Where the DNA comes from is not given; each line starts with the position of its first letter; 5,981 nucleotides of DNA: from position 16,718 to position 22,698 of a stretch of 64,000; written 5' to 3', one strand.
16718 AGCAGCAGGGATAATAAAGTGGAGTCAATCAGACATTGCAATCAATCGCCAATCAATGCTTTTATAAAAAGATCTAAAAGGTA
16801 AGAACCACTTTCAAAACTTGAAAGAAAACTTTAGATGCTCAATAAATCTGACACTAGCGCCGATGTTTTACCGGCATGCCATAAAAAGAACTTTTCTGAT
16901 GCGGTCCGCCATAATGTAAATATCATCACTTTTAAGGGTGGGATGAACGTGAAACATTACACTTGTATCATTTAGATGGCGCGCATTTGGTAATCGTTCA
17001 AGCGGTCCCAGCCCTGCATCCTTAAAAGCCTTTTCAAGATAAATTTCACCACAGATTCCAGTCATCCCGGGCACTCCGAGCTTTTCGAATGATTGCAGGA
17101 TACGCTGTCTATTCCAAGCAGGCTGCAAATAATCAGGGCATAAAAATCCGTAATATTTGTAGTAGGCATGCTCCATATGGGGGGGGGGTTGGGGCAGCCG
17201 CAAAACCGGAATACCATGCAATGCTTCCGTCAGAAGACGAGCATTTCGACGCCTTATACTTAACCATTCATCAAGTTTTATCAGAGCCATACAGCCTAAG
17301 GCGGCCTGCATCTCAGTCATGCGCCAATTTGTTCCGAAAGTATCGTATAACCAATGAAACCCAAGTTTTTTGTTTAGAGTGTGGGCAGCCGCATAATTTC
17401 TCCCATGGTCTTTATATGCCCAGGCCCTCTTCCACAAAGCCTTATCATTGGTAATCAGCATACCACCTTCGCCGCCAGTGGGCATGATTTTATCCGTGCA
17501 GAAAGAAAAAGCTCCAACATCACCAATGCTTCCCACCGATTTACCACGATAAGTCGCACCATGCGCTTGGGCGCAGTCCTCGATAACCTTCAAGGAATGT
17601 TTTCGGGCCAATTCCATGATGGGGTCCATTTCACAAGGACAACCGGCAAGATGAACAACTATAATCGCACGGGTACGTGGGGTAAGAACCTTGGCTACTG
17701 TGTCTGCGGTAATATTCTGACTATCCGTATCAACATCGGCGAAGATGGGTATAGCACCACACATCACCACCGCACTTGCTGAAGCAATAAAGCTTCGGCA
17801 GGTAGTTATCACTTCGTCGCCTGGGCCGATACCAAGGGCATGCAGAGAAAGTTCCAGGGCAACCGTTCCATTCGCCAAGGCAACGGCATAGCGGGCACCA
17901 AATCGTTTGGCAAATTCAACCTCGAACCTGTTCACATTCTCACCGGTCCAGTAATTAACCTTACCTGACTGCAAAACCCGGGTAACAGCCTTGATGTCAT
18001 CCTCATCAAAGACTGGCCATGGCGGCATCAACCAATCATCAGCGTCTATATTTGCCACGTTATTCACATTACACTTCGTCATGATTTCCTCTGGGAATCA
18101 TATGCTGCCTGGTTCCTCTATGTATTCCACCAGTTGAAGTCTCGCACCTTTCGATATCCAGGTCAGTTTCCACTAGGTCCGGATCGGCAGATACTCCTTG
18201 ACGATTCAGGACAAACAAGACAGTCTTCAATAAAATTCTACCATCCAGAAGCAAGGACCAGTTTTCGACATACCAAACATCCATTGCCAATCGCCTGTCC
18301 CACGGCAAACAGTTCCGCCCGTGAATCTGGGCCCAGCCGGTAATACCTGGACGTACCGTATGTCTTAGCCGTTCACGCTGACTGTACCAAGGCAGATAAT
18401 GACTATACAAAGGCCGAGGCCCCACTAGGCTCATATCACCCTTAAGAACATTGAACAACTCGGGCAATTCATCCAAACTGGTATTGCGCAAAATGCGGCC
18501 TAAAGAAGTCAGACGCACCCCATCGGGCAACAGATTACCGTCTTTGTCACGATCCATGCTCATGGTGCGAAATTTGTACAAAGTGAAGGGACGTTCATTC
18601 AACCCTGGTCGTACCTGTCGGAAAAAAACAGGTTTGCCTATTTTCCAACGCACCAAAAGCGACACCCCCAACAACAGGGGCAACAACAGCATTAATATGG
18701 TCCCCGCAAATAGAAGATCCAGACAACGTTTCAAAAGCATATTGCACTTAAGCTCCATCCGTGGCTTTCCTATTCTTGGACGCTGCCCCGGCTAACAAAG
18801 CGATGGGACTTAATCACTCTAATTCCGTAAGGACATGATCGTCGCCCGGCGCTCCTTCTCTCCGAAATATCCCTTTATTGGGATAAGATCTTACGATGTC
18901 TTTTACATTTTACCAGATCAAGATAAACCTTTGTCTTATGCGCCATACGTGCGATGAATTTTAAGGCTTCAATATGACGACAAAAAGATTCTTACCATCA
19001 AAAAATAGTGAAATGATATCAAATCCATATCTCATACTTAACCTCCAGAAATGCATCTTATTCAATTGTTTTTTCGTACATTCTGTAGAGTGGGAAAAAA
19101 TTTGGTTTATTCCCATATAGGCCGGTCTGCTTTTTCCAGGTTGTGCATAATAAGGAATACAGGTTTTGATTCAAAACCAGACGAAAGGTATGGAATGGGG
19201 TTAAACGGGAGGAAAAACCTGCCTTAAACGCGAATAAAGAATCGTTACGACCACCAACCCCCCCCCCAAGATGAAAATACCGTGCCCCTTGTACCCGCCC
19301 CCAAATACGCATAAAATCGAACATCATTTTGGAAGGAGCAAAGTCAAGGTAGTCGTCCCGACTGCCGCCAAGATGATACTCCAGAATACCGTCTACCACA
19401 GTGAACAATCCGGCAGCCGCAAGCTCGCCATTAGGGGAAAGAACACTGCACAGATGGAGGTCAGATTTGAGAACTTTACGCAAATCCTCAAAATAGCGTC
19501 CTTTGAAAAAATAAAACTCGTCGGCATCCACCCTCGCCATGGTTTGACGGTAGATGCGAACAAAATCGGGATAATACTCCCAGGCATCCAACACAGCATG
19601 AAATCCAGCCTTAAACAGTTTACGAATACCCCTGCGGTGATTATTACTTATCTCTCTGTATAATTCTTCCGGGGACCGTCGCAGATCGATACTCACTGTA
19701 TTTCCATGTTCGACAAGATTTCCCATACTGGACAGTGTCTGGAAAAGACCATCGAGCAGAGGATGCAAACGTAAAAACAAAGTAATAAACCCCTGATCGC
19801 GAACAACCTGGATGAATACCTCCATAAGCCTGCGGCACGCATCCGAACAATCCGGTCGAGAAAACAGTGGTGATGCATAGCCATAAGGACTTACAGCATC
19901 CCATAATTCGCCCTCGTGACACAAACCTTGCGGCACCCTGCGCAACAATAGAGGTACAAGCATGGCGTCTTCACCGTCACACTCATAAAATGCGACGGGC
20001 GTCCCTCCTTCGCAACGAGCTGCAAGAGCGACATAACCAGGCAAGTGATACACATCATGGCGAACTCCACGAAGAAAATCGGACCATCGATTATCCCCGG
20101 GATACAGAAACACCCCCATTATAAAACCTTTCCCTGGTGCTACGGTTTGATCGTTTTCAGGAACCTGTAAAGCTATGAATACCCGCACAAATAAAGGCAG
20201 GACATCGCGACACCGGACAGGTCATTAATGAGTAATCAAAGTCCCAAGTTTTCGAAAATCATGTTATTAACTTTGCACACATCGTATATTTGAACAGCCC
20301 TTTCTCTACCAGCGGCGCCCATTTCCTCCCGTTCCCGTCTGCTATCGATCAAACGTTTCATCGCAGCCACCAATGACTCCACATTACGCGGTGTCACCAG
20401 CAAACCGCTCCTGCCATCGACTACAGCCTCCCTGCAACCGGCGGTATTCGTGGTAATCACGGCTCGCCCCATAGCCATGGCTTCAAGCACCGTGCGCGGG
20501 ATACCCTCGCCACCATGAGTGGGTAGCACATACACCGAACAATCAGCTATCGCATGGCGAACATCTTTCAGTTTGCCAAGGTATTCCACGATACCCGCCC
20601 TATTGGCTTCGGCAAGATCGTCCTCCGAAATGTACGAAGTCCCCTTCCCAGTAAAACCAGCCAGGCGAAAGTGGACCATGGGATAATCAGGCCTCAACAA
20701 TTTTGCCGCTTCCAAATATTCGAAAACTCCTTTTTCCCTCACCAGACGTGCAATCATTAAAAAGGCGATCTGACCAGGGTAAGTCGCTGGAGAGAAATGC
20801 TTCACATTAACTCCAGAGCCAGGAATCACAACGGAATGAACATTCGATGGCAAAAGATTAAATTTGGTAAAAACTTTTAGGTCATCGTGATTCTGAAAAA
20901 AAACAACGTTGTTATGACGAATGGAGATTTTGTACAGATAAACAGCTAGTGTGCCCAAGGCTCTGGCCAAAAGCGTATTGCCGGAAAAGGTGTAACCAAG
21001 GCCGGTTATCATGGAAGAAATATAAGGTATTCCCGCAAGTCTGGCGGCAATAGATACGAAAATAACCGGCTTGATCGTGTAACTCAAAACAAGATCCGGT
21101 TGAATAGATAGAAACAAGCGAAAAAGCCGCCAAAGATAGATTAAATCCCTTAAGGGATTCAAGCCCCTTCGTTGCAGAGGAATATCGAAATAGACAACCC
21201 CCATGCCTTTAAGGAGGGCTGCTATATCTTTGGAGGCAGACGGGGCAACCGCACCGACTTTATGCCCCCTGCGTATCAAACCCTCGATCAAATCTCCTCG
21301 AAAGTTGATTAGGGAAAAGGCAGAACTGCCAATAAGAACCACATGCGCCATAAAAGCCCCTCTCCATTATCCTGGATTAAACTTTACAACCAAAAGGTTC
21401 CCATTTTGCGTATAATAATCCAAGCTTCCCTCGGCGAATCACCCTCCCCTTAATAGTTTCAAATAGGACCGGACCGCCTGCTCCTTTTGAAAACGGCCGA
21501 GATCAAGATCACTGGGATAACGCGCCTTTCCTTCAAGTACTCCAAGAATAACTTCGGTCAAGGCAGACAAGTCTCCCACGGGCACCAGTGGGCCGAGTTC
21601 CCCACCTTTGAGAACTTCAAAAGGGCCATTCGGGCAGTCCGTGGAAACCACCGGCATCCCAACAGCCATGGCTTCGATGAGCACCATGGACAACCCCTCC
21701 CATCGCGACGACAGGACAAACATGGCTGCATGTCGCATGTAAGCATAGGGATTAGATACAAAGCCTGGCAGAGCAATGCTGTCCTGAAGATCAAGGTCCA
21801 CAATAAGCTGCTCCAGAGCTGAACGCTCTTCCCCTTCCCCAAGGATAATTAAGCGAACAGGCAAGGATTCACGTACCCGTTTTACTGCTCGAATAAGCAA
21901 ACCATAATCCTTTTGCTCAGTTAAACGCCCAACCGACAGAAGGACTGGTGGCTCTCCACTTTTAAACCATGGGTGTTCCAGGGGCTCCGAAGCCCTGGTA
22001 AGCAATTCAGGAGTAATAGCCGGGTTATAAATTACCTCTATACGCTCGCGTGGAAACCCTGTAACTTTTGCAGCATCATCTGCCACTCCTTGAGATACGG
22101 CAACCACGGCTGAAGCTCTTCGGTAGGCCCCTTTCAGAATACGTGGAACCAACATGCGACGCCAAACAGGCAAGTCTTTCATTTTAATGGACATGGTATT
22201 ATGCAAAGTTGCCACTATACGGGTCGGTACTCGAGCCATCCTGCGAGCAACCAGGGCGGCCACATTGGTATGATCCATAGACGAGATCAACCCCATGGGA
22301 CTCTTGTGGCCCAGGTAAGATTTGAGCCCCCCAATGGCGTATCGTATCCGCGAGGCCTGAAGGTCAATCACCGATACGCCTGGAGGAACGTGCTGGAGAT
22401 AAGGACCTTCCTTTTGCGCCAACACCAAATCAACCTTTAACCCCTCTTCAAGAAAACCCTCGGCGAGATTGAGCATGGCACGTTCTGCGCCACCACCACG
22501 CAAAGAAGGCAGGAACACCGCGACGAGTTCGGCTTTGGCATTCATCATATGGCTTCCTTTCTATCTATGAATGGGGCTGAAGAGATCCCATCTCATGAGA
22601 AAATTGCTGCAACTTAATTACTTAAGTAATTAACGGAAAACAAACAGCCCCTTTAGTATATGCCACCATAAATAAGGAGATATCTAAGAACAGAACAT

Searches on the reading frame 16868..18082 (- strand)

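Call 68: search_protein_families(library=pfam, proteins=[window:16868-18082:-], max_evalue=0.00001)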
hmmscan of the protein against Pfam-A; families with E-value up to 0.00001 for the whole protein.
window:16868-18082:- (404 aa): 2 families
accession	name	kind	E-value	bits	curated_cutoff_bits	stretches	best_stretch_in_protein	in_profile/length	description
PF01041.23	DegT_DnrJ_EryC1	-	6e-99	332.1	19.8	1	26-391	4-355/360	DegT/DnrJ/EryC1/StrS aminotransferase family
PF01212.27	Beta_elim_lyase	-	1.1e-09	38.5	27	1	40-294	24-271/288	Beta-eliminating lyase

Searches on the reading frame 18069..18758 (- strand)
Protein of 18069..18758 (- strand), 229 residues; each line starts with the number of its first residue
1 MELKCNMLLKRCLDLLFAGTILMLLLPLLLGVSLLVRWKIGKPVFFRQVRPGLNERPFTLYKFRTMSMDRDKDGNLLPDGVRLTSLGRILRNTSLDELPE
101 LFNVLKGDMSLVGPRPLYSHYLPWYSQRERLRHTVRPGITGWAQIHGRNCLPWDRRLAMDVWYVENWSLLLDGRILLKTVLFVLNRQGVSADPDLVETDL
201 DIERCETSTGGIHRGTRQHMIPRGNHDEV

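Call 68: search_protein_families(library=pfam, proteins=[window:18069-18758:-], max_evalue=0.00001)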
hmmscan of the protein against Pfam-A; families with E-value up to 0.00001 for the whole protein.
window:18069-18758:- (229 aa): 1 family
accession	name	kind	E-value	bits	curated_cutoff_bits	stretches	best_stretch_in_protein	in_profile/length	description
PF02397.22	Bac_transf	-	6.1e-62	208.8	27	1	10-184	1-178/179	Bacterial sugar transferase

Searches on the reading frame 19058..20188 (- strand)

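Call 69: search_protein_families(library=pfam, proteins=[window:19058-20188:-], max_evalue=0.00001)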
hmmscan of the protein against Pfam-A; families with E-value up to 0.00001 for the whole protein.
window:19058-20188:- (376 aa): 2 families
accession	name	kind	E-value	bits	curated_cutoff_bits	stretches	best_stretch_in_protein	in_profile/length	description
PF13480.13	Acetyltransf_6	-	4e-06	27.5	22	1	181-310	4-137/143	Acetyltransferase (GNAT) domain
PF02388.22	FemAB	-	9.8e-06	25.1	24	0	257-345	308-399/406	FemAB family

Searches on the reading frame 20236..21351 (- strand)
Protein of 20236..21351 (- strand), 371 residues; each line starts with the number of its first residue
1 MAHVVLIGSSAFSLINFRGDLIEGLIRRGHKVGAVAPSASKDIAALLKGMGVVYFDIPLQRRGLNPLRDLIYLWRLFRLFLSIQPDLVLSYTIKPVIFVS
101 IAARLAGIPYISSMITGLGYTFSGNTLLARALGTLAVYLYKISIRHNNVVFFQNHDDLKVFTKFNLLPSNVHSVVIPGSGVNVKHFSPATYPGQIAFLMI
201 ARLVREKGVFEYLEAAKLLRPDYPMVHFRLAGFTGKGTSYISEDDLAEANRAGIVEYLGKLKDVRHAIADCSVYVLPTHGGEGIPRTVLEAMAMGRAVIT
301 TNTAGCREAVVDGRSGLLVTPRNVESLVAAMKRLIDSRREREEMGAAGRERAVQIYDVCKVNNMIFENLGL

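Call 69: search_protein_families(library=pfam, proteins=[window:20236-21351:-], max_evalue=0.00001)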
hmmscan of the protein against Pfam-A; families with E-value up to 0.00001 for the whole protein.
window:20236-21351:- (371 aa): 6 families
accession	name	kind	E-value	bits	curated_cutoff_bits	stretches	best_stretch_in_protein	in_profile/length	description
PF00534.26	Glycos_transf_1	-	3e-30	105.4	26.4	1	185-351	6-172/172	Glycosyl transferases group 1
PF13692.12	Glyco_trans_1_4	-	3.1e-28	99.3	27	1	197-336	4-141/142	Glycosyl transferases group 1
PF13579.12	Glyco_trans_4_4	-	1.7e-11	45.2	29.7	1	20-156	9-137/158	Glycosyl transferase 4-like domain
PF13439.12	Glyco_transf_4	-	3.9e-08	33.9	28.5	1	20-113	10-102/170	Glycosyltransferase Family 4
PF13524.12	Glyco_trans_1_2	-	1.5e-07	31.9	25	1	254-354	28-131/144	Glycosyl transferase-like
PF13477.12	Glyco_trans_4_2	-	3e-07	31.1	23.4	1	21-154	16-139/139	Glycosyl transferase 4-like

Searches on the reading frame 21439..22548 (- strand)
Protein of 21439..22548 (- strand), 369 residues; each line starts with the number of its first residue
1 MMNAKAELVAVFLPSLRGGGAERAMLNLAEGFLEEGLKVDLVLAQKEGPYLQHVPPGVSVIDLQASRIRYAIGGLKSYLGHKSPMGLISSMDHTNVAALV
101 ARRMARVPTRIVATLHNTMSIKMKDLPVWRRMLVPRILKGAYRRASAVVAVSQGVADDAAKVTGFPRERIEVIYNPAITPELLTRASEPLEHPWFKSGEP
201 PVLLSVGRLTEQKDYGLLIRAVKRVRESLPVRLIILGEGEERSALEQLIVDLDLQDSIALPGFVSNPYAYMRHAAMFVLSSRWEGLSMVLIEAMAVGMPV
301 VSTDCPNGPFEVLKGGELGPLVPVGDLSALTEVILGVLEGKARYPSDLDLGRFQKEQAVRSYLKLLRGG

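Call 69: search_protein_families(library=pfam, proteins=[window:21439-22548:-], max_evalue=0.00001)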
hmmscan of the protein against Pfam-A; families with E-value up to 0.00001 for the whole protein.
window:21439-22548:- (369 aa): 5 families
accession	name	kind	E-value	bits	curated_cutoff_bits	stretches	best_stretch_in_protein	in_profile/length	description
PF13692.12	Glyco_trans_1_4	-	2.8e-33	115.6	27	1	201-339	2-141/142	Glycosyl transferases group 1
PF00534.26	Glycos_transf_1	-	8.3e-33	113.8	26.4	1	196-341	11-159/172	Glycosyl transferases group 1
PF13439.12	Glyco_transf_4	-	3.7e-18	66.6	28.5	1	19-176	2-165/170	Glycosyltransferase Family 4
PF13579.12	Glyco_trans_4_4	-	2.1e-14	54.6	29.7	1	19-175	1-157/158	Glycosyl transferase 4-like domain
PF20706.3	GT4-conflict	-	2.9e-09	36.8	26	1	143-301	145-309/385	Family 4 Glycosyltransferase in conflict systems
